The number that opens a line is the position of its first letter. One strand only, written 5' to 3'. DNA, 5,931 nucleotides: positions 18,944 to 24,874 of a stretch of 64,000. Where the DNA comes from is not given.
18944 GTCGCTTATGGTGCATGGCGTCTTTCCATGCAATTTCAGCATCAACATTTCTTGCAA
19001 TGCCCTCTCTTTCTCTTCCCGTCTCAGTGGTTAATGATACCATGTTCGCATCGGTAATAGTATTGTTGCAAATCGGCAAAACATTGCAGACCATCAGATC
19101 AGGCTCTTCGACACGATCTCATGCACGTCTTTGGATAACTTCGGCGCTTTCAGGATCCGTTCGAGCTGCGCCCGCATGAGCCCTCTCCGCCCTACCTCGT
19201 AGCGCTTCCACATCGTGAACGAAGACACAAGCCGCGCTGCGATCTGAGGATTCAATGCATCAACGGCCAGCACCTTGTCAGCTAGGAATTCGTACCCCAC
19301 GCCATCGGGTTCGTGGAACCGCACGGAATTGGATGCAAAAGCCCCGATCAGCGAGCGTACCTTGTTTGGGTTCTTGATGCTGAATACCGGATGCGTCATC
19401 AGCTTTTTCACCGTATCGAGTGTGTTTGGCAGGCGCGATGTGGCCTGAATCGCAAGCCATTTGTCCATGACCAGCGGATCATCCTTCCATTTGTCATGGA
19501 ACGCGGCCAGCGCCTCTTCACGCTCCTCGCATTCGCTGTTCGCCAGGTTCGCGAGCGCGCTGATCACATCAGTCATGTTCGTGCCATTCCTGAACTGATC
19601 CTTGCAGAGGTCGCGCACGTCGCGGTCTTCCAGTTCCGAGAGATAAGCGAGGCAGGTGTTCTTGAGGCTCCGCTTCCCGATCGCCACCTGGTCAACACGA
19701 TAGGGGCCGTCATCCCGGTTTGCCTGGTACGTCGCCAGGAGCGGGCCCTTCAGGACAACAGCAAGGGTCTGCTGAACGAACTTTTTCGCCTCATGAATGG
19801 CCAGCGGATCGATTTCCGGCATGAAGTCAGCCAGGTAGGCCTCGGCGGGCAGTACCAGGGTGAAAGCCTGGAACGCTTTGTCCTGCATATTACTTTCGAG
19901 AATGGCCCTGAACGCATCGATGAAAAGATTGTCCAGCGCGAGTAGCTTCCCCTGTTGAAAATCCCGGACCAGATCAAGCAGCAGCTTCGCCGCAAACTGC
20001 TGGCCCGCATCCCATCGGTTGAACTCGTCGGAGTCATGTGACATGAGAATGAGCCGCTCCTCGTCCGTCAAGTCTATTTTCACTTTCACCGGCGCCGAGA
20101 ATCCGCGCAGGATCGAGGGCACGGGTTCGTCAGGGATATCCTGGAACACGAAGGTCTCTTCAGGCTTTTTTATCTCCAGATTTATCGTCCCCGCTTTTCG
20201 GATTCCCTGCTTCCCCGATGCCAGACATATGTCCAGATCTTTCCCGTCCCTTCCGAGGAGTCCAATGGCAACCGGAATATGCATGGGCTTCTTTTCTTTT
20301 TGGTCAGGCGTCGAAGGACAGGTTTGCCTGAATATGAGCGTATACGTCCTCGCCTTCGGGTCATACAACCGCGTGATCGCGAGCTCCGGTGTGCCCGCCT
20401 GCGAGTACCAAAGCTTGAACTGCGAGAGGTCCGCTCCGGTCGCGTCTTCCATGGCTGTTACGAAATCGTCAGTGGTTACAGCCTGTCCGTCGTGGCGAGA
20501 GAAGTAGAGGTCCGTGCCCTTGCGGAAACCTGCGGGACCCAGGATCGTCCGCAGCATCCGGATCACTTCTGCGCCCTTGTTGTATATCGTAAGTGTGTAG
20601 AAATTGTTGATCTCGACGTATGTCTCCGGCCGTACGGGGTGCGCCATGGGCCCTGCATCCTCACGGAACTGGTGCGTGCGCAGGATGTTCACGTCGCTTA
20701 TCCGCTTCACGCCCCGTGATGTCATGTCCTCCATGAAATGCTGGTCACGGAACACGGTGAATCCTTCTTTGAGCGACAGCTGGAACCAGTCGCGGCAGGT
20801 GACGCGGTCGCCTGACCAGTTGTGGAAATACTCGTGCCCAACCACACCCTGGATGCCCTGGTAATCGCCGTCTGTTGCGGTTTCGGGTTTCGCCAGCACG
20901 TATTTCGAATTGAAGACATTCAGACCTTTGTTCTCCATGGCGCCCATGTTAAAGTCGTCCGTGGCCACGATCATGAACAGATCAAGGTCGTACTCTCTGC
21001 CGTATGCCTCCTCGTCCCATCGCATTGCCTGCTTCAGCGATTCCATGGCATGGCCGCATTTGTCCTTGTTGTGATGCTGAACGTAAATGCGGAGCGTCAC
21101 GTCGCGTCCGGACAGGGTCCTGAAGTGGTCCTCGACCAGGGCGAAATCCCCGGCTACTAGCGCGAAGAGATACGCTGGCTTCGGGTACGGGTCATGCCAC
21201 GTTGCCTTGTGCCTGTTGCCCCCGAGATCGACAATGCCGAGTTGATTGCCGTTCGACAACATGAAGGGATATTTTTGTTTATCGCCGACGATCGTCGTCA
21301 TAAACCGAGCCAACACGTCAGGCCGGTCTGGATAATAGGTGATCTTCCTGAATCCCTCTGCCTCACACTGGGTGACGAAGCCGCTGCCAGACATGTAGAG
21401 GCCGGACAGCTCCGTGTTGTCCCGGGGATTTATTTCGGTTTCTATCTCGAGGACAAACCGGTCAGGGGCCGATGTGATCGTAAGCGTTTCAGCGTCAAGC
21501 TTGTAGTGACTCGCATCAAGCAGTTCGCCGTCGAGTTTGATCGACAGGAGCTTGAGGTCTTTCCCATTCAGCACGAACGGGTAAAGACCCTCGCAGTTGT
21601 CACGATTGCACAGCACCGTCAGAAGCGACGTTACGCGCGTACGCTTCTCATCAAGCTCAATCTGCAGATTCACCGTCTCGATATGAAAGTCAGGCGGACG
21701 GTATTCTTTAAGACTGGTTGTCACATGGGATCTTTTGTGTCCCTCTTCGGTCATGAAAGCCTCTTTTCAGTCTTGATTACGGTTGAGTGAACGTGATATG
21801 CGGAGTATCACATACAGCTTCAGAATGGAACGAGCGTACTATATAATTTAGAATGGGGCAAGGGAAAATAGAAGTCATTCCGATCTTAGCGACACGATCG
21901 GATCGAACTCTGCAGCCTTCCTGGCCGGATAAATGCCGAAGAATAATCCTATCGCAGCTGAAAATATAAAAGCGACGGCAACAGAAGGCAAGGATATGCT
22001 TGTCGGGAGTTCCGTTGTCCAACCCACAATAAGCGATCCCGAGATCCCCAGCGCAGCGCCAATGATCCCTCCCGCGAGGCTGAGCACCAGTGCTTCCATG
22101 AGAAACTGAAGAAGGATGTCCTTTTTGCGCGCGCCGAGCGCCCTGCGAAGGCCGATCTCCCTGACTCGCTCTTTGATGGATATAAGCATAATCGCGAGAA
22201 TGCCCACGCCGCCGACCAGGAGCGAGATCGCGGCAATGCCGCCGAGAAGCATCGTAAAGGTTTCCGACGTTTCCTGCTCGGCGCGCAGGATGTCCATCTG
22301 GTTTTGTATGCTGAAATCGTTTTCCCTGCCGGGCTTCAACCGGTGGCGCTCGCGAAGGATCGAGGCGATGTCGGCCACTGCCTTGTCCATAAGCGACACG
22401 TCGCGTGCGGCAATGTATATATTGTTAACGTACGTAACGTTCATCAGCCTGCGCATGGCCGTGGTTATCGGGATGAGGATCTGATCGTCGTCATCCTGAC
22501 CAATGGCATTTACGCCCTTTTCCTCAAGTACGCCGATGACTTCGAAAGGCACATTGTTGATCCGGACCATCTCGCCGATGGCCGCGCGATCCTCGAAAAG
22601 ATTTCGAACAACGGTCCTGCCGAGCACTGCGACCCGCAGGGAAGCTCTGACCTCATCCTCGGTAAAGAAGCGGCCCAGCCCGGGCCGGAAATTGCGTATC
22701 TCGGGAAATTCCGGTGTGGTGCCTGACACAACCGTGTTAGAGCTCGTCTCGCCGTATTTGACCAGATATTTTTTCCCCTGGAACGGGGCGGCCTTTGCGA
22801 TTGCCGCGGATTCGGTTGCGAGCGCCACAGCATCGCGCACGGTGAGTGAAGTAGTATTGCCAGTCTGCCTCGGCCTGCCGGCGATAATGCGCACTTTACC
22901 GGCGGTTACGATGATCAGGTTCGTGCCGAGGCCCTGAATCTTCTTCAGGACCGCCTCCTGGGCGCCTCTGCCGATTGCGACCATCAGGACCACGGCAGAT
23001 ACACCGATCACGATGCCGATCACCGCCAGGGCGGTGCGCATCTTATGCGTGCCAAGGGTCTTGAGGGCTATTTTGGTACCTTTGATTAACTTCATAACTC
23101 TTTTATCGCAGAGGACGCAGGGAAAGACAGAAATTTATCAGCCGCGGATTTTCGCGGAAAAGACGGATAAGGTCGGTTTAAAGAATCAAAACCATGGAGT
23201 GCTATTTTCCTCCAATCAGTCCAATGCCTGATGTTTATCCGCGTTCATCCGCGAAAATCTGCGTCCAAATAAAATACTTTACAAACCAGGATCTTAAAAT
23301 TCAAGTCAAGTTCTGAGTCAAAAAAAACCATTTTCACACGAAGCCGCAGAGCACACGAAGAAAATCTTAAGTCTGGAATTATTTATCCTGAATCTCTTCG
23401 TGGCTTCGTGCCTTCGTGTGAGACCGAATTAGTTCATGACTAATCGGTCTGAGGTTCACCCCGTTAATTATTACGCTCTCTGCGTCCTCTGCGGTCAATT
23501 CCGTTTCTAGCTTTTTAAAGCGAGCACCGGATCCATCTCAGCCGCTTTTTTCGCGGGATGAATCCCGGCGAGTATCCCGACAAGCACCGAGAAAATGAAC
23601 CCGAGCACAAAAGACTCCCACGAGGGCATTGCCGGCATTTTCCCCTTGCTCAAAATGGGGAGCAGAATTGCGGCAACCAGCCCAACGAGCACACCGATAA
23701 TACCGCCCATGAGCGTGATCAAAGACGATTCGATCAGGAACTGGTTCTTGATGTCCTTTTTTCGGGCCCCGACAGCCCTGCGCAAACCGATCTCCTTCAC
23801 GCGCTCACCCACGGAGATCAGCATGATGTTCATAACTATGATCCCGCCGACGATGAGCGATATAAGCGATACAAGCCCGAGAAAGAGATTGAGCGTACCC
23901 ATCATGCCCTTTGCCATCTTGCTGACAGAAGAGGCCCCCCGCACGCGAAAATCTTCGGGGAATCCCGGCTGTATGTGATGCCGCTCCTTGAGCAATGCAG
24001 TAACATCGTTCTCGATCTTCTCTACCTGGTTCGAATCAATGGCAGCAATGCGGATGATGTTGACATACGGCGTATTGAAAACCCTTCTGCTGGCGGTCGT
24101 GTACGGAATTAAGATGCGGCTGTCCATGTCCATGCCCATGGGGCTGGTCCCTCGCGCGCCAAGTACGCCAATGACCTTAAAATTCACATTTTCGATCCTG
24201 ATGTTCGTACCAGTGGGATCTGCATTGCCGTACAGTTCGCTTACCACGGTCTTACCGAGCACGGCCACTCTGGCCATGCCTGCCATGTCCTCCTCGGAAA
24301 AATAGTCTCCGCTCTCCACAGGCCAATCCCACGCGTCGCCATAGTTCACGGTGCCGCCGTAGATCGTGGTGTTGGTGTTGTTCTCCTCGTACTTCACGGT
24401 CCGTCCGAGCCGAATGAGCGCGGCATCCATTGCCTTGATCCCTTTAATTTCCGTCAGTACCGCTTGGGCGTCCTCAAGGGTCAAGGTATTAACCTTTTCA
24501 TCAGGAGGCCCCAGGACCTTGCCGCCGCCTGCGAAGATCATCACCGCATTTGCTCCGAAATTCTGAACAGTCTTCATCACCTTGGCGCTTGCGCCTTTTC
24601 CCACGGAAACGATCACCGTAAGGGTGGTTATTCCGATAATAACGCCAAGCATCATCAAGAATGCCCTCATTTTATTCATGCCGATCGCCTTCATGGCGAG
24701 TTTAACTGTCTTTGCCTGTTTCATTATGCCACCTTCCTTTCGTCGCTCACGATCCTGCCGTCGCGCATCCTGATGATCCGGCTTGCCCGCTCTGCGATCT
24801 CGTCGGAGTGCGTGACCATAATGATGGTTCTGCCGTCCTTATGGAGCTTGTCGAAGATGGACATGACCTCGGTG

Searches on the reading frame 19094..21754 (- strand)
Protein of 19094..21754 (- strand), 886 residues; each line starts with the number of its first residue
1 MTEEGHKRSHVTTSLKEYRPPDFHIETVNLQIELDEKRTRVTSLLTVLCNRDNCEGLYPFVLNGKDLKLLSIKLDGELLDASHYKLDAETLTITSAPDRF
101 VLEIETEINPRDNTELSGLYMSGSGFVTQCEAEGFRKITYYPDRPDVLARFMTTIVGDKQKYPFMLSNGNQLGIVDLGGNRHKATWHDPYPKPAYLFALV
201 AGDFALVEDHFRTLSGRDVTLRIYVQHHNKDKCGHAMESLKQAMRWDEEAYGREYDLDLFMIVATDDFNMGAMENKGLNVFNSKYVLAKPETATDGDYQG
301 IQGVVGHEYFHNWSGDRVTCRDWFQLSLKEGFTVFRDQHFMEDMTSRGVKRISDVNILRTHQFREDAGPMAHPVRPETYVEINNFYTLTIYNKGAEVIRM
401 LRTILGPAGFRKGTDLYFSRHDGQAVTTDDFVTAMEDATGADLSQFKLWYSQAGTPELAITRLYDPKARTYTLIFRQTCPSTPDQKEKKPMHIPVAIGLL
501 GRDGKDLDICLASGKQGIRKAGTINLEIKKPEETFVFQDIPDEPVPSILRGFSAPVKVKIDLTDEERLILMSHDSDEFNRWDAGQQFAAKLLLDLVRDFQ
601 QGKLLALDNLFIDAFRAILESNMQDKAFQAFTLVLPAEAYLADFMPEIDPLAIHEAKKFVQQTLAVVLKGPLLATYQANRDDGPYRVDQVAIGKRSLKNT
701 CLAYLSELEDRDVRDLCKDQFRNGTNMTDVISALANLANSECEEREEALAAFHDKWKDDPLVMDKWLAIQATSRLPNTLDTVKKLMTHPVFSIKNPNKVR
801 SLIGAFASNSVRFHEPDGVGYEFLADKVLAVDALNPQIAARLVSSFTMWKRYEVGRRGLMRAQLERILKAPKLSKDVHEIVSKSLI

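Call 29: search_protein_families(library=pfam, proteins=[window:19094-21754:-], max_evalue=0.0001)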
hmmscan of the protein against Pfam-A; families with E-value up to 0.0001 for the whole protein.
window:19094-21754:- (886 aa): 4 families
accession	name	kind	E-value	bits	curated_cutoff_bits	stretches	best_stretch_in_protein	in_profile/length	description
PF17432.8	DUF3458_C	-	1.6e-126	422.4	24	1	564-885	1-319/320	Domain of unknown function (DUF3458_C) ARM repeats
PF01433.26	Peptidase_M1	-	6e-56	189.9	27.7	1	236-446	2-214/218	Peptidase family M1 domain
PF11940.14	DUF3458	-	7.3e-29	100.5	28.6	1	454-560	1-94/95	Domain of unknown function (DUF3458) Ig-like fold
PF17900.6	Peptidase_M1_N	-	1.3e-12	48.6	25.8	1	57-196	32-186/186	Peptidase M1 N-terminal domain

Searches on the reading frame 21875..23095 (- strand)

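Call 29: search_protein_families(library=pfam, proteins=[window:21875-23095:-], max_evalue=0.0001)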
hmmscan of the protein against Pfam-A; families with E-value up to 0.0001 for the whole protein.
window:21875-23095:- (406 aa): 2 families
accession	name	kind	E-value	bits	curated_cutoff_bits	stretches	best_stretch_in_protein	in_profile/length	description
PF12704.14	MacB_PCD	-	4.3e-48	164.8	27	1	21-245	1-206/207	MacB-like periplasmic core domain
PF02687.27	FtsX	-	1.5e-21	77.1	25.5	1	287-396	3-117/120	FtsX-like permease C-terminal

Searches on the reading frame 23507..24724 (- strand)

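Call 29: search_protein_families(library=pfam, proteins=[window:23507-24724:-], max_evalue=0.0001)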
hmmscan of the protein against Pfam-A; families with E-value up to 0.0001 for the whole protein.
window:23507-24724:- (405 aa): 2 families
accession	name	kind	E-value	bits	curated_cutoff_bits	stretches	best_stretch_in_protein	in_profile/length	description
PF12704.14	MacB_PCD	-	7.1e-38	131.4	27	1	22-243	2-206/207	MacB-like periplasmic core domain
PF02687.27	FtsX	-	2.4e-23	82.9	25.5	1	284-399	2-120/120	FtsX-like permease C-terminal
